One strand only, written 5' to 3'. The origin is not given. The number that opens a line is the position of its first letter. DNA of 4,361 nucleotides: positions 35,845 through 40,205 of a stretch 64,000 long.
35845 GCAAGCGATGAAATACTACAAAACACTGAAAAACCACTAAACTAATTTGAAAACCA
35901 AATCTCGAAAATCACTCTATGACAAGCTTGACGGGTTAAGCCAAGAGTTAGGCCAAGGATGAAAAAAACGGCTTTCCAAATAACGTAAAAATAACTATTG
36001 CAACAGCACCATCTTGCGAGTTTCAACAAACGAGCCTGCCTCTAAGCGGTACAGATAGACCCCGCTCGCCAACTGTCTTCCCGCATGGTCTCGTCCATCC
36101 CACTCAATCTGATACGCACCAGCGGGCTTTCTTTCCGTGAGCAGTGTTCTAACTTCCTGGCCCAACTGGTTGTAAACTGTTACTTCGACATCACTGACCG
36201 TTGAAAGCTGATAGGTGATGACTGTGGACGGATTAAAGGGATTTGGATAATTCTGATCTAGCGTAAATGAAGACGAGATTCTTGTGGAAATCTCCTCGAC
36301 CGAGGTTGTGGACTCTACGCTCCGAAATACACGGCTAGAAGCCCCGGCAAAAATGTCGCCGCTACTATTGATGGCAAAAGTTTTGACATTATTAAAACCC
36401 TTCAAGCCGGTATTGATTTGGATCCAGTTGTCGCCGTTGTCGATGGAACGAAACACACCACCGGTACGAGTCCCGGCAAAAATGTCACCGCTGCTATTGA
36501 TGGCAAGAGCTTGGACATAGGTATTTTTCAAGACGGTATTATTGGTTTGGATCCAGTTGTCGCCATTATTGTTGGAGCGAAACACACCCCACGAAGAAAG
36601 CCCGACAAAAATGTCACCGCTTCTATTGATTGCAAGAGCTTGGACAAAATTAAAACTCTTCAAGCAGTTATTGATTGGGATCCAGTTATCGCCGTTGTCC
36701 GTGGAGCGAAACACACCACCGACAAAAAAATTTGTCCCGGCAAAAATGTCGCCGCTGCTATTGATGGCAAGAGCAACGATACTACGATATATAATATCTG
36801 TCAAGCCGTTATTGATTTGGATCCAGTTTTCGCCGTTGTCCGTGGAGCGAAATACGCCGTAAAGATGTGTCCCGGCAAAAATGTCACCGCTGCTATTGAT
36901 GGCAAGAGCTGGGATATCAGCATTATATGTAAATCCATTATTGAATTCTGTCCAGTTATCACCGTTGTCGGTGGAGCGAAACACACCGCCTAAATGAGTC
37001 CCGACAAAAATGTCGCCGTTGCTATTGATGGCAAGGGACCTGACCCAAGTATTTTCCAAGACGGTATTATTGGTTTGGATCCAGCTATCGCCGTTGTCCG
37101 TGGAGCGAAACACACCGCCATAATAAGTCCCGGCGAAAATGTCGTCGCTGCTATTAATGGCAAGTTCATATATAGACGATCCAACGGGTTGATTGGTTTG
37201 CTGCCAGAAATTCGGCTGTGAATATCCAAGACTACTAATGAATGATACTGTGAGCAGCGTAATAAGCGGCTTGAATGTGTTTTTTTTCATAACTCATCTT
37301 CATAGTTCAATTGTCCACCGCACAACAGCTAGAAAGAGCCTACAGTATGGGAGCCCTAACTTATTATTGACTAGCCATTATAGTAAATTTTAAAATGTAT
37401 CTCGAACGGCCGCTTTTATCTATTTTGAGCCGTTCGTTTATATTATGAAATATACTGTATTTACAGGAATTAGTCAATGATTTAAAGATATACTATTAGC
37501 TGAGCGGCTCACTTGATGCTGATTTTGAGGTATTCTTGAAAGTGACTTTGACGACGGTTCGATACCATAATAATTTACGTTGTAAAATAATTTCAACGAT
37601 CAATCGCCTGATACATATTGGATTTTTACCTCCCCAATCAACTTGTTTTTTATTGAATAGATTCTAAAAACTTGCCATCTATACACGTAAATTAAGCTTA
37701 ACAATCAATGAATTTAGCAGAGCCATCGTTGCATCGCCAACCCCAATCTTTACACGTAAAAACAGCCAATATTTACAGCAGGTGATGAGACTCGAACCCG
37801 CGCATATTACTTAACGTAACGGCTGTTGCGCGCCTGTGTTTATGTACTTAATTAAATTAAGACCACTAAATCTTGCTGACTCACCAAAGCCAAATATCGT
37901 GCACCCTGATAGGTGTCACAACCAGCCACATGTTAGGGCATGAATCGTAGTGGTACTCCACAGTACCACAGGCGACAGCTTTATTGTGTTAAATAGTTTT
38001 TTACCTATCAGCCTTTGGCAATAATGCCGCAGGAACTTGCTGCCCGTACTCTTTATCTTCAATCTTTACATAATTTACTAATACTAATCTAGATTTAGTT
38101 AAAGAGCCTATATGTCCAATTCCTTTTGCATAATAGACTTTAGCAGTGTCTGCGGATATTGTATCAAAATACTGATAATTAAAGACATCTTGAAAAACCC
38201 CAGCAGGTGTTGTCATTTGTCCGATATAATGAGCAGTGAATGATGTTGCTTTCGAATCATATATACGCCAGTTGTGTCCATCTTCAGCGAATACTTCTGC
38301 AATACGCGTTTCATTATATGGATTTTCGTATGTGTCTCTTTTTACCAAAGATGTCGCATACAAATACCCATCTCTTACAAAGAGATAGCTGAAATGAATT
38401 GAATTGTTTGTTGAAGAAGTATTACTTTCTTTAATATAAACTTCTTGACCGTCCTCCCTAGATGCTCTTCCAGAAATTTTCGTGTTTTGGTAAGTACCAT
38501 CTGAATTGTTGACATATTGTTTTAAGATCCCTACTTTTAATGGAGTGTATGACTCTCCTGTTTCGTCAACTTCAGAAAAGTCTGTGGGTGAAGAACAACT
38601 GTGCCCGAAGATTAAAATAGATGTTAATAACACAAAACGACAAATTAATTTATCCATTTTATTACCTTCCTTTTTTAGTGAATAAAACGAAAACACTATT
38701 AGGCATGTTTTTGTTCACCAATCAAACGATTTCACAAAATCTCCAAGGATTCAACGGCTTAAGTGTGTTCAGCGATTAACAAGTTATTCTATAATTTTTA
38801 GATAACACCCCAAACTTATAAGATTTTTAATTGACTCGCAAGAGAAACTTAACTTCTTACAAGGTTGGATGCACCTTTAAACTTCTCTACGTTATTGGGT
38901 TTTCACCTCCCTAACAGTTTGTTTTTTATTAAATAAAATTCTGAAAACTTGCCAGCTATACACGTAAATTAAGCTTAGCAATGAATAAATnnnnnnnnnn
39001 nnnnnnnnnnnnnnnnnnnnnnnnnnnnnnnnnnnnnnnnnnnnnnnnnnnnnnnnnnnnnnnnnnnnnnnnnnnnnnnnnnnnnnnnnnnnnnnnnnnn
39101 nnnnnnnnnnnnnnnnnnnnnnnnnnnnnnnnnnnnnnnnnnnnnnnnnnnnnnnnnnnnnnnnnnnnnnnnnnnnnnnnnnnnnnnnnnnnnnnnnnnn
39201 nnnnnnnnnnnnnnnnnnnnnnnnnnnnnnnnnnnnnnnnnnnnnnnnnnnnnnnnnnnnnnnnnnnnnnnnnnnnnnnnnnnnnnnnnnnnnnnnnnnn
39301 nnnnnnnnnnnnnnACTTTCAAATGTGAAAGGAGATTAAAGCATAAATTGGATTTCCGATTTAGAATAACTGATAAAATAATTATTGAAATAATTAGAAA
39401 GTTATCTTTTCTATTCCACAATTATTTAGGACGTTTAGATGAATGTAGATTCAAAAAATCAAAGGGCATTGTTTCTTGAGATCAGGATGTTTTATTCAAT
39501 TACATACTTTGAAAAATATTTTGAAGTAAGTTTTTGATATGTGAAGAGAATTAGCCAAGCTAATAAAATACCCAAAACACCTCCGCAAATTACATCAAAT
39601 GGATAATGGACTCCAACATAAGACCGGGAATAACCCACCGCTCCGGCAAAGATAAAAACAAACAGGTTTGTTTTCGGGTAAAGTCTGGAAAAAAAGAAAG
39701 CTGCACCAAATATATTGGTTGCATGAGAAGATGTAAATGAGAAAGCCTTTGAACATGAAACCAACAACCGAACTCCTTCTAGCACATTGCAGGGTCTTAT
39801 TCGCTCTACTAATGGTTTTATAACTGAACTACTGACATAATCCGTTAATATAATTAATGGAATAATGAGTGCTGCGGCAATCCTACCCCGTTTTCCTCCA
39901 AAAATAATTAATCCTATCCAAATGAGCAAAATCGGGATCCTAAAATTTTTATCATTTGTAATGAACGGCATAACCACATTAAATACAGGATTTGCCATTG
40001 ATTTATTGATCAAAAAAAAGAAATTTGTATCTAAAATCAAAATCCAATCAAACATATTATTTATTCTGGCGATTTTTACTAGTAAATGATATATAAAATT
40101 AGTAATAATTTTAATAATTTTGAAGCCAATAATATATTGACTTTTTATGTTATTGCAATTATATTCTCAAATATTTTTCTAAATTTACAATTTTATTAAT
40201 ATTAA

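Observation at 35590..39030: Repeat-punctuated, cassette-like locus: gene - repeat - gene - repeat arrangement with a roughly 100-180 bp intergenic repeat family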

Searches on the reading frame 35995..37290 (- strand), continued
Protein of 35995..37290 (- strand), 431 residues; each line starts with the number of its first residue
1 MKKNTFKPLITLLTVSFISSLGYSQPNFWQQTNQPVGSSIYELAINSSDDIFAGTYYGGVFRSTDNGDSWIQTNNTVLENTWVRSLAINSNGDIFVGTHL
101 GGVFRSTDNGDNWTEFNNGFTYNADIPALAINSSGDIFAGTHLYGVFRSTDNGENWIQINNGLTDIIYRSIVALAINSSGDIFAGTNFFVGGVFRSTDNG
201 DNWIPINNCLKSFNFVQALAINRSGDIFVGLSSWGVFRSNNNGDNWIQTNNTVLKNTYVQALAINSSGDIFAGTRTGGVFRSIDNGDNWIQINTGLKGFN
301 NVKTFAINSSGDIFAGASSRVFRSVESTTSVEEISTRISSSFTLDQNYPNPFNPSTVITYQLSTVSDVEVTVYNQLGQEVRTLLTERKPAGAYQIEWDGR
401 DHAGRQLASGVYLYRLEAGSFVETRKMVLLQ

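Call 68: find_encoding_contigs(protein=P0028, flank=6000, max_places=3)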
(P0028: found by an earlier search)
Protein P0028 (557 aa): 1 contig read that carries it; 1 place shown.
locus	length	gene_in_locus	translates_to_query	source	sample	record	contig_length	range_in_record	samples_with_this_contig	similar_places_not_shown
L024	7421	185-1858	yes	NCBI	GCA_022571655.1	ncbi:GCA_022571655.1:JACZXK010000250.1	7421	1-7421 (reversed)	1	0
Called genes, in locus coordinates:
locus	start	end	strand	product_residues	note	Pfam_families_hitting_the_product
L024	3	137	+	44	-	?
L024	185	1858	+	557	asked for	PF01019:G_glu_transpept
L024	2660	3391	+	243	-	PF00702:Hydrolase, PF13419:HAD_2, PF13242:Hydrolase_like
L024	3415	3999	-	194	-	PF03358:FMN_red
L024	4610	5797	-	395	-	PF00072:Response_reg, PF08668:HDOD, PF01966:HD (faint)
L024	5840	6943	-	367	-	PF00072:Response_reg, PF00512:HisKA, PF02518:HATPase_c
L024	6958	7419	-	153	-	?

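Call 75: find_homologous_proteins(query=window:35995-37290:-, max_evalue=1e-10)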
Query window:35995-37290:- (431 aa): 7168 proteins with E <= 1e-10 among 8000 candidates; the best 120 are listed.
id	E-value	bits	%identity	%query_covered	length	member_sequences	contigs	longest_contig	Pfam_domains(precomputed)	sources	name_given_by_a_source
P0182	9.3e-188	642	41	91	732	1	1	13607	PF07494.18,PF13585.13,PF18962.8,PF25852.1,PF14870.13,PF13860.13,PF14517.13,PF02012.27,PF15902.13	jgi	jgi:photosystem II stability/assembly factor-like uncharacterized protein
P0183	7.1e-177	606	36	94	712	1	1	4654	PF18962.8,PF14870.13,PF00400.39,PF15902.13,PF03174.20,PF23409.2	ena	-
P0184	2.2e-174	598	35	92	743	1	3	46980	PF10647.16,PF07494.18,PF18962.8,PF15899.12,PF25852.1,PF14870.13,PF02012.27,PF15902.13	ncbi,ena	-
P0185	3.9e-174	597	41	64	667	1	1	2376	PF13859.13,PF10647.16,PF07494.18,PF15899.12,PF25852.1,PF12894.14,PF14870.13,PF02012.27,PF15902.13,PF13088.13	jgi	jgi:photosystem II stability/assembly factor-like uncharacterized protein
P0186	1.0e-171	589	38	91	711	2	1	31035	PF07494.18,PF13585.13,PF18962.8,PF14870.13,PF13860.13,PF02012.27,PF15902.13,PF03174.20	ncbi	-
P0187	3.9e-171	587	47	94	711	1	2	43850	PF18962.8,PF02012.27,PF15902.13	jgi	-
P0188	4.2e-169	581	43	91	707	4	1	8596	PF07494.18,PF18962.8,PF20067.6,PF14870.13,PF02012.27,PF15902.13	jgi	-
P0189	1.2e-166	573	36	94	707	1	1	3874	PF07494.18,PF18962.8,PF15899.12,PF25852.1,PF14870.13,PF02012.27,PF15902.13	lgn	-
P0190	5.2e-166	570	35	94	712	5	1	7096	PF07494.18,PF18962.8,PF15902.13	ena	-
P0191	1.3e-165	569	43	91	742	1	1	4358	PF13585.13,PF18962.8,PF25852.1,PF14870.13,PF13860.13,PF02012.27,PF15902.13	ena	-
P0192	2.8e-165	568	40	94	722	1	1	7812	PF07494.18,PF18962.8,PF25852.1,PF02012.27,PF15902.13,PF13088.13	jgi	jgi:photosystem II stability/assembly factor-like uncharacterized protein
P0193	4.8e-165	567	36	94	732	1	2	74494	PF07494.18,PF14870.13,PF13860.13,PF02012.27,PF15902.13,PF13088.13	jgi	jgi:photosystem II stability/assembly factor-like uncharacterized protein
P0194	9.0e-165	566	46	94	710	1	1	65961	PF07494.18,PF18962.8,PF15899.12,PF25852.1,PF14870.13,PF02012.27,PF15902.13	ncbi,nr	ncbi:MAG: Ycf48-like protein [bacterium]|nr:Ycf48-like protein [bacterium]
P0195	2.2e-162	559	40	91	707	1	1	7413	PF07494.18,PF15899.12,PF25852.1,PF14870.13,PF13860.13,PF24819.2,PF02012.27,PF15902.13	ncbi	-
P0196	4.6e-162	558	32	96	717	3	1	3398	PF24793.2,PF07494.18,PF18962.8,PF14870.13,PF02012.27,PF15902.13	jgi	jgi:photosystem II stability/assembly factor-like uncharacterized protein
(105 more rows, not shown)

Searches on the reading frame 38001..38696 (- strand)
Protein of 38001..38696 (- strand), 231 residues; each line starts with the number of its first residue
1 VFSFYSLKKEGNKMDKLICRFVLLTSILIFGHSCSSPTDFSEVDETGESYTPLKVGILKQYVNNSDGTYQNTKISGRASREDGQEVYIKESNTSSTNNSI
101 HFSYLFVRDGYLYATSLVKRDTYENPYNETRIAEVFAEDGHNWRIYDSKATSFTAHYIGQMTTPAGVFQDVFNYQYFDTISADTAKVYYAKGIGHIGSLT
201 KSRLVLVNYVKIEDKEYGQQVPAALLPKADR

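Call 14: search_protein_families(library=pfam, proteins=[window:38001-38696:-], max_evalue=0.01)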
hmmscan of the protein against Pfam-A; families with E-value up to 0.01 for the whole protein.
window:38001-38696:- (231 aa): 0 families

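Call 15: search_protein_families(library=ncbifam, proteins=[window:38001-38696:-], max_evalue=0.01)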
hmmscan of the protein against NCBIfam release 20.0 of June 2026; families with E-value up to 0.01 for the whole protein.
window:38001-38696:- (231 aa): 0 families

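Call 50: search_protein_families(library=pfam, proteins=[L003:10811-11671:+, L014:159-605:+, L013:232-474:-, window:38001-38696:-], max_evalue=1)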
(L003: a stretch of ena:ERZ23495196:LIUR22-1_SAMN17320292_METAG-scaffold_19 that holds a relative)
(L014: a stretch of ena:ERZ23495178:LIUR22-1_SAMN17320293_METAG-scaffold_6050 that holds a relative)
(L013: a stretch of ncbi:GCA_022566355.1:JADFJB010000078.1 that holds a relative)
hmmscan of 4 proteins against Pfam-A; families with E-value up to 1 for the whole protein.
L003:10811-11671:+ (286 aa): 2 families
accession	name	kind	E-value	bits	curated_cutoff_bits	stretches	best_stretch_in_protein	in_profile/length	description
PF01844.29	HNH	-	2.2e-07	31.4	21.4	1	19-59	3-46/47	HNH endonuclease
PF01813.22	ATP-synt_D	-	0.021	15.1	25.7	1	69-130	10-72/196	ATP synthase subunit D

L014:159-605:+ (148 aa): 3 families
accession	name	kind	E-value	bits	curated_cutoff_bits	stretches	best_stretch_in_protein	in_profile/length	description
PF10960.13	Holin_BhlA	-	0.0077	16.6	22.6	1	73-100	41-68/70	BhlA holin family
PF02206.23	WSN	-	0.055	13.8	21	1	47-80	20-51/66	Domain of unknown function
PF14591.11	AF0941-like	-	0.056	14.4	22.6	1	73-140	8-66/113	AF0941-like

L013:232-474:- (80 aa): 2 families
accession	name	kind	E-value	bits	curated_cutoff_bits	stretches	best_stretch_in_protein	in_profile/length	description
PF05635.17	23S_rRNA_IVP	-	8e-05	23.3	33.8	1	12-43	2-33/106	23S rRNA-intervening sequence protein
PF11466.13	Doppel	-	0.19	11.9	25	1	46-64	2-20/30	Prion-like protein Doppel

window:38001-38696:- (231 aa): 0 families

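Call 51: search_protein_families(library=padloc, proteins=[L003:10811-11671:+, L014:159-605:+, window:38001-38696:-, L013:232-474:-], max_evalue=0.01)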
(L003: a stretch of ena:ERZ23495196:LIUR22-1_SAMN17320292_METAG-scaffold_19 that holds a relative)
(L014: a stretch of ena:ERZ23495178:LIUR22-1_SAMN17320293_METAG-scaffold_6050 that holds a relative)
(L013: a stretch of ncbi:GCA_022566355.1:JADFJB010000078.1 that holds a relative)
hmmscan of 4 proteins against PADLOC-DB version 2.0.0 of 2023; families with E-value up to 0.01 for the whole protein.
L003:10811-11671:+ (286 aa): 0 families

L014:159-605:+ (148 aa): 0 families

window:38001-38696:- (231 aa): 0 families

L013:232-474:- (80 aa): 0 families
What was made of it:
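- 38001..38696 (-): Cargo of cassette 1: a 231-aa secreted or lipoprotein-like protein of unknown family. No Pfam, NCBIfam or PADLOC hit (calls 14, 15, 50, 51).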

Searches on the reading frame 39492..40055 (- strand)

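Call 14: search_protein_families(library=pfam, proteins=[window:39492-40055:-], max_evalue=0.01)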
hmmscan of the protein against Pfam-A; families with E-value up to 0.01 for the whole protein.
window:39492-40055:- (187 aa): 2 families
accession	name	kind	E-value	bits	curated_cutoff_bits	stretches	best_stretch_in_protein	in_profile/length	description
PF01569.27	PAP2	-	4.9e-21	75.3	27.2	1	62-176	2-128/130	PAP2 superfamily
PF14378.12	PAP2_3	-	0.0018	18.6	27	1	105-167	125-189/190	PAP2 superfamily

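Call 15: search_protein_families(library=ncbifam, proteins=[window:39492-40055:-], max_evalue=0.01)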
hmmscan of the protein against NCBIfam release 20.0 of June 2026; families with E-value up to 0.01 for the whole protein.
window:39492-40055:- (187 aa): 3 families
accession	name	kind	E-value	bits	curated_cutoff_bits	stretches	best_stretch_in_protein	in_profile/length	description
NF047884.1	UdeprDiPSep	equivalog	4.4e-18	65.9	250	1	9-169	26-183/188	undecaprenyl-diphosphatase SepP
NF008813.0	PRK11837.1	equivalog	1.8e-11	44.3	229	1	8-166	5-165/202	undecaprenyl-diphosphate phosphatase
NF007975.0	PRK10699.1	equivalog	5.3e-05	22.7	261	1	105-177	157-234/254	phosphatidylglycerophosphatase B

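Call 50: search_protein_families(library=pfam, proteins=[L003:10811-11671:+, L014:159-605:+, L013:232-474:-], max_evalue=1)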
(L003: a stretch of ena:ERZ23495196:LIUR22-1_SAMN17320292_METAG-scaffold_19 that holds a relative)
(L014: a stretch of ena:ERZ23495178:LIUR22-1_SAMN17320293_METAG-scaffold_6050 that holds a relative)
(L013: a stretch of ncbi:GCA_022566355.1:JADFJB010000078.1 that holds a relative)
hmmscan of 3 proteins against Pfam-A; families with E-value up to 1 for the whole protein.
L003:10811-11671:+ (286 aa): 2 families
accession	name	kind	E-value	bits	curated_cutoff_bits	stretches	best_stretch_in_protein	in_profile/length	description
PF01844.29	HNH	-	2.2e-07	31.4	21.4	1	19-59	3-46/47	HNH endonuclease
PF01813.22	ATP-synt_D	-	0.021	15.1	25.7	1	69-130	10-72/196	ATP synthase subunit D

L014:159-605:+ (148 aa): 3 families
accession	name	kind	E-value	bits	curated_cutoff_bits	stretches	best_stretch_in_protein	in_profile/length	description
PF10960.13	Holin_BhlA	-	0.0077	16.6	22.6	1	73-100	41-68/70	BhlA holin family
PF02206.23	WSN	-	0.055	13.8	21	1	47-80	20-51/66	Domain of unknown function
PF14591.11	AF0941-like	-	0.056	14.4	22.6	1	73-140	8-66/113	AF0941-like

L013:232-474:- (80 aa): 2 families
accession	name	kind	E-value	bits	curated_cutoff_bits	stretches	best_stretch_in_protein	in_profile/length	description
PF05635.17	23S_rRNA_IVP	-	8e-05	23.3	33.8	1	12-43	2-33/106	23S rRNA-intervening sequence protein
PF11466.13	Doppel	-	0.19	11.9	25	1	46-64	2-20/30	Prion-like protein Doppel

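Call 51: search_protein_families(library=padloc, proteins=[L003:10811-11671:+, L014:159-605:+, L013:232-474:-], max_evalue=0.01)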
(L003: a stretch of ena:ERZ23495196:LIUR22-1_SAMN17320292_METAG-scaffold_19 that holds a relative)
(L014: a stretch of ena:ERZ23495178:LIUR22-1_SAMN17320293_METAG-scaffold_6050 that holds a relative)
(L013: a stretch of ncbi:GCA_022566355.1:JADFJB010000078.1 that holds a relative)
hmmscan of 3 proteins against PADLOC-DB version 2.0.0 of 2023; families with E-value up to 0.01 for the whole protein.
L003:10811-11671:+ (286 aa): 0 families

L014:159-605:+ (148 aa): 0 families

L013:232-474:- (80 aa): 0 families
